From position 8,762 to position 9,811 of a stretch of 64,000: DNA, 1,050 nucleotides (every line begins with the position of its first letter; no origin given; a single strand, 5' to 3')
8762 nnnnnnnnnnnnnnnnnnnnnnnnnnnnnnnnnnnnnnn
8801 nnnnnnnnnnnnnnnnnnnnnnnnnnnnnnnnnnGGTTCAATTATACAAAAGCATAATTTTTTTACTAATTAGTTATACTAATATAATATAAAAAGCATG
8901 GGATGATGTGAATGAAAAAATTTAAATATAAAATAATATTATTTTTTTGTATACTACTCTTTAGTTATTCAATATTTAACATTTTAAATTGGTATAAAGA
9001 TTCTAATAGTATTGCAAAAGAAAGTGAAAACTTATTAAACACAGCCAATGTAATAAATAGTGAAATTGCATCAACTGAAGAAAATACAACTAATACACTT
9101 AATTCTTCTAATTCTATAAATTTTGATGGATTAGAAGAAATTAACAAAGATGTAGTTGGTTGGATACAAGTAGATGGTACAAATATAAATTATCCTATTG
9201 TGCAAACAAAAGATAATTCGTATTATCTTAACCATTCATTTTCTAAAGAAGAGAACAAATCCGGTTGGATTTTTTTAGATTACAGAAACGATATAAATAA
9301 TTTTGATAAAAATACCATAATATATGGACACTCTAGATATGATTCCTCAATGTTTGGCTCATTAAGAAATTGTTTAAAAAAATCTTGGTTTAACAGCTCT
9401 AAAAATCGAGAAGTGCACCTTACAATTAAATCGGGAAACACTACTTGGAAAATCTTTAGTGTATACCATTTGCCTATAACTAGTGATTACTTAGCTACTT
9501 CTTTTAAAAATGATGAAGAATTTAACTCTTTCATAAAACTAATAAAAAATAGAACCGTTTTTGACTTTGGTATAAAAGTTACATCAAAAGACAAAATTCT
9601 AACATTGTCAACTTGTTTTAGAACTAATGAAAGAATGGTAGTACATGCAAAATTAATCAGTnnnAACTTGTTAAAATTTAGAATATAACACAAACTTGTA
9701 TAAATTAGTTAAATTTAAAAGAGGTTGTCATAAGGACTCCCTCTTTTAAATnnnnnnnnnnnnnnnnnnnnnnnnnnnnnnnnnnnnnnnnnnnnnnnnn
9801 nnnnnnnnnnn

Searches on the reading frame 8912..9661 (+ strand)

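Call 76: search_protein_families(library=pfam, proteins=[window:8912-9661:+], max_evalue=0.00001)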
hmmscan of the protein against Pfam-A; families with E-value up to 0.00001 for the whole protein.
window:8912-9661:+ (250 aa): 1 family
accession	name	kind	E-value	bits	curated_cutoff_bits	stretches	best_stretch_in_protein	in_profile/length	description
PF04203.18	Sortase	-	5.7e-14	52.4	26.6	1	85-248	1-124/125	Sortase domain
